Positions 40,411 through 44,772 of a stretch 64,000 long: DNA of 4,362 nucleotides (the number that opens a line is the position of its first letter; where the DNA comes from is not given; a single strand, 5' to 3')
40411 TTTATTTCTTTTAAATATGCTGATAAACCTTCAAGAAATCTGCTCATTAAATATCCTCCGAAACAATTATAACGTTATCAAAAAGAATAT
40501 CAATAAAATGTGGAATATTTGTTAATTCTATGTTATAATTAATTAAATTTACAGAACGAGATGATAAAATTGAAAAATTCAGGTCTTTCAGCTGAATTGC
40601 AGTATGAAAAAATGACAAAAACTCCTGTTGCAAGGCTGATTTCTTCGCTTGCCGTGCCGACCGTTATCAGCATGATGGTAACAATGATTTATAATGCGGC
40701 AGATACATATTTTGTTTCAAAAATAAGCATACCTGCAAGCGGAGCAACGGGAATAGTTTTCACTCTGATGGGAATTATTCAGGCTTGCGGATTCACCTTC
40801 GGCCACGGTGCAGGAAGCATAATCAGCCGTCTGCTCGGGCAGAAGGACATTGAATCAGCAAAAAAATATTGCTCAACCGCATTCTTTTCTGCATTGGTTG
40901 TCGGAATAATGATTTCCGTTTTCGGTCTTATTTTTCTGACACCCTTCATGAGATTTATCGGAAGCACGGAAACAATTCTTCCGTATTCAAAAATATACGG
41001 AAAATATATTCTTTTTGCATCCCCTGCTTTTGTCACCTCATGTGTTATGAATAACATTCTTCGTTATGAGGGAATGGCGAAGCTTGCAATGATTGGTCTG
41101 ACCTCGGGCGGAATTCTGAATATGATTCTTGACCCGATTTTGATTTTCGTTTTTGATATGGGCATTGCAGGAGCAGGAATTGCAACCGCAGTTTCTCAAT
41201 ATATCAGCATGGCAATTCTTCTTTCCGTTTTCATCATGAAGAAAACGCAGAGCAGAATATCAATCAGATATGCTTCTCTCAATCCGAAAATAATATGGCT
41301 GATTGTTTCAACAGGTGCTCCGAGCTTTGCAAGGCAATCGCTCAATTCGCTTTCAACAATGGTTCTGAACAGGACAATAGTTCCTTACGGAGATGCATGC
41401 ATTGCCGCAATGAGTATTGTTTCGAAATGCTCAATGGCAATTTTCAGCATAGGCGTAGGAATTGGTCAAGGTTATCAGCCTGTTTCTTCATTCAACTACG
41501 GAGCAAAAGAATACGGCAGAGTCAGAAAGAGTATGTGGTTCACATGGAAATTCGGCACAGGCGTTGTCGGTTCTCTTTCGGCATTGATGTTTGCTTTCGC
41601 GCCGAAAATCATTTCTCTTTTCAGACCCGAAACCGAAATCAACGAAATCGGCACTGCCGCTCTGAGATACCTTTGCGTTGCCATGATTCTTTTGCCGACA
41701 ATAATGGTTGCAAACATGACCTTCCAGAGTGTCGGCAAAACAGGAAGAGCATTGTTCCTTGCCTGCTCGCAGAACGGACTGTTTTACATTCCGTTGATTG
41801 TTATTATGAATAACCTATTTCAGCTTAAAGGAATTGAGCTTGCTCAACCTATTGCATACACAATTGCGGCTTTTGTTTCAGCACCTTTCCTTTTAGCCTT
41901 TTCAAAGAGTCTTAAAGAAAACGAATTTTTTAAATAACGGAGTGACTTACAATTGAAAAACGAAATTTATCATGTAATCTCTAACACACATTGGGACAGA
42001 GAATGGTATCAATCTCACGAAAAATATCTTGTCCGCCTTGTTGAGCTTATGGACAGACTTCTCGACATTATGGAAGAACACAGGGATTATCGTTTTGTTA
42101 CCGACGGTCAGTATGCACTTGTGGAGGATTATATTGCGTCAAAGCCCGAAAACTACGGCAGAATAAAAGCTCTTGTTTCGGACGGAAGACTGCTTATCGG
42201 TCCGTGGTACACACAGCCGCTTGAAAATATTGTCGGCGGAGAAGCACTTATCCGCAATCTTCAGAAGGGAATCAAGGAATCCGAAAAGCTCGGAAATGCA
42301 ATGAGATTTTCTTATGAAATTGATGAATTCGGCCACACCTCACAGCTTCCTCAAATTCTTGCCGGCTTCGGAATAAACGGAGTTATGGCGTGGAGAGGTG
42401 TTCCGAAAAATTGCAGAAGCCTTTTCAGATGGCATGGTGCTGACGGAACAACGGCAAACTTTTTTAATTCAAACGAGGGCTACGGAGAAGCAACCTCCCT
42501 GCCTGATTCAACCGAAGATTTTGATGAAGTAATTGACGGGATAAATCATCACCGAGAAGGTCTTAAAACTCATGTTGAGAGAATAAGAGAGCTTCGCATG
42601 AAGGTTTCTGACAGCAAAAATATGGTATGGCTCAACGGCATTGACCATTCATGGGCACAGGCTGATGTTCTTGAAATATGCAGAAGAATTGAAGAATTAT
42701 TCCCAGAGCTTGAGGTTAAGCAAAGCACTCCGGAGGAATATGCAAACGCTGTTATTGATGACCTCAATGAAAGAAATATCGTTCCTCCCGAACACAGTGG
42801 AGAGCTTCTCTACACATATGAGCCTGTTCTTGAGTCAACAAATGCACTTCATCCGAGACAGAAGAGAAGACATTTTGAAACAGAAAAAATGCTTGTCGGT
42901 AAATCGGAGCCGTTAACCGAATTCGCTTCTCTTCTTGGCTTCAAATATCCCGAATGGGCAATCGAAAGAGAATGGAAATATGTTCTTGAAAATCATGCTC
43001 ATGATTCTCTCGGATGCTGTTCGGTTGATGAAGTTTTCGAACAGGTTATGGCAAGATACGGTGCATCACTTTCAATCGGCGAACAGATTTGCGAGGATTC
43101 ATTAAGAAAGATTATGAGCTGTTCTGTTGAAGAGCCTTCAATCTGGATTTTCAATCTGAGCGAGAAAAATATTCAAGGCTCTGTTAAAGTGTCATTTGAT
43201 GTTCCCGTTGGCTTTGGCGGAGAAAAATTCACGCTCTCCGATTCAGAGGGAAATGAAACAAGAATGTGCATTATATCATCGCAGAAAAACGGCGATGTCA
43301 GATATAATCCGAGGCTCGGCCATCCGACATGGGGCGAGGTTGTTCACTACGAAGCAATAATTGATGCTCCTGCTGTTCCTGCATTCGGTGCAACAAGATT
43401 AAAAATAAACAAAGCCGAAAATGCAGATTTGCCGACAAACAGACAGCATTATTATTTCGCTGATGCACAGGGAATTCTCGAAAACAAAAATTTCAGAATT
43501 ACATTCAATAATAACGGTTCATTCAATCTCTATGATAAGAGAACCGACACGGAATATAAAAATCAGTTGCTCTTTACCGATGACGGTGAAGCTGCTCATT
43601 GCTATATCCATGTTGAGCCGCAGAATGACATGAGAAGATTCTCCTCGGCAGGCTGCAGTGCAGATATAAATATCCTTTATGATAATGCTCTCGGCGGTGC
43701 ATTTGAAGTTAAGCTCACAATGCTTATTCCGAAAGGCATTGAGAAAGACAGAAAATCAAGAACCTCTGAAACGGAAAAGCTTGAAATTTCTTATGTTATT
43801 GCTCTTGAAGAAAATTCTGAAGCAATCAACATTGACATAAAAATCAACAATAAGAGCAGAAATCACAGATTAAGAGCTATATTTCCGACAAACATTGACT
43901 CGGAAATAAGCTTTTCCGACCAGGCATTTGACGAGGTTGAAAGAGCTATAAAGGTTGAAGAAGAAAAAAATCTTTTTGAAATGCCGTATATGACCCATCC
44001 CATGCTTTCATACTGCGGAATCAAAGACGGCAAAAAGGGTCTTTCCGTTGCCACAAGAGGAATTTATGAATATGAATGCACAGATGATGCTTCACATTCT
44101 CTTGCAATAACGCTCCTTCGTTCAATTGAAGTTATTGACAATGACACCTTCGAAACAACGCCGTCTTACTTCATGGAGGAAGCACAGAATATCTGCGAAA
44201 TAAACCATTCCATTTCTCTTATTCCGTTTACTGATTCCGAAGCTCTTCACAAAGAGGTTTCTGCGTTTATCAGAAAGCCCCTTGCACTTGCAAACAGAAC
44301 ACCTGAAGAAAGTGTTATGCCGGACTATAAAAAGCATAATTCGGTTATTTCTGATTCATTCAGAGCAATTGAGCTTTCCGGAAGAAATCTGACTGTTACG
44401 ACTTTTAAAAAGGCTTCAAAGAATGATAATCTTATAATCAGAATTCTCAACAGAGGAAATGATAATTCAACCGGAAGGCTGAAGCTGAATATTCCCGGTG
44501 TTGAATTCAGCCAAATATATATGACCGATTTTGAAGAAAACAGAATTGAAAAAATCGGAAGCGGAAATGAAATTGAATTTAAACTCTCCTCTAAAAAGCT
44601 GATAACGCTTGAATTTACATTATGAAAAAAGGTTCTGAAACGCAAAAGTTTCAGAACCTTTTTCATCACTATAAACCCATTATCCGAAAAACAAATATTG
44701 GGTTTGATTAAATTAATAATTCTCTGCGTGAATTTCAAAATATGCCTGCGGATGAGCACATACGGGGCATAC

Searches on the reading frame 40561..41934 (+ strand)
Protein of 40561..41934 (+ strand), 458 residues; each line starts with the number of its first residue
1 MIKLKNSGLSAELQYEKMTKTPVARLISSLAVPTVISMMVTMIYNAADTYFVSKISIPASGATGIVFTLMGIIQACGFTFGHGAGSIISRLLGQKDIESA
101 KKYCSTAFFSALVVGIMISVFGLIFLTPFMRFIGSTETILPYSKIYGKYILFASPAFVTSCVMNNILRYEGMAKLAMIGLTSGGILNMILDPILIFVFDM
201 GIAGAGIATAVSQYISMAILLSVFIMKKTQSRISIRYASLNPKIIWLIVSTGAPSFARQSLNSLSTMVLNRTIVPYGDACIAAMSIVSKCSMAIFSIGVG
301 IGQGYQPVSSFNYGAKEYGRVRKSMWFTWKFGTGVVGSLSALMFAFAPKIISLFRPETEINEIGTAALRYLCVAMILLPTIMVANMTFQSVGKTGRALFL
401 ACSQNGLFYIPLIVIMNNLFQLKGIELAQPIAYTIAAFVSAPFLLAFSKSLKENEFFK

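Call 15: search_protein_families(library=pfam, proteins=[window:40561-41934:+], max_evalue=0.001)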
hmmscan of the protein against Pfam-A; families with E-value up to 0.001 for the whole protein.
window:40561-41934:+ (458 aa): 1 family
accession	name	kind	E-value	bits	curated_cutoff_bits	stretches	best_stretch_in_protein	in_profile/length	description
PF01554.23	MatE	-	6.7e-44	149.9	24.9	2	33-193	1-161/161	MatE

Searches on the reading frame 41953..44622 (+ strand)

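Call 15: search_protein_families(library=pfam, proteins=[window:41953-44622:+], max_evalue=0.001)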
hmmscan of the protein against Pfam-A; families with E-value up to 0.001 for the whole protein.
window:41953-44622:+ (890 aa): 4 families
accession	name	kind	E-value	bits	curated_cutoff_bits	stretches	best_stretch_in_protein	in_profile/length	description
PF01074.27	Glyco_hydro_38N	-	7.1e-32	111.3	25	1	7-269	3-257/270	Glycosyl hydrolases family 38 N-terminal domain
PF07748.19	Glyco_hydro_38C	-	6.6e-14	53.1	25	1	509-725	1-200/206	Glycosyl hydrolases family 38 C-terminal domain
PF09261.16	Alpha-mann_mid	-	4.5e-10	39.9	31.1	1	300-387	10-96/96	Alpha mannosidase middle domain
PF17677.7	Glyco_hydro38C2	-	7.2e-07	29.7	22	1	812-885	1-71/72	Glycosyl hydrolases family 38 C-terminal beta sandwich domain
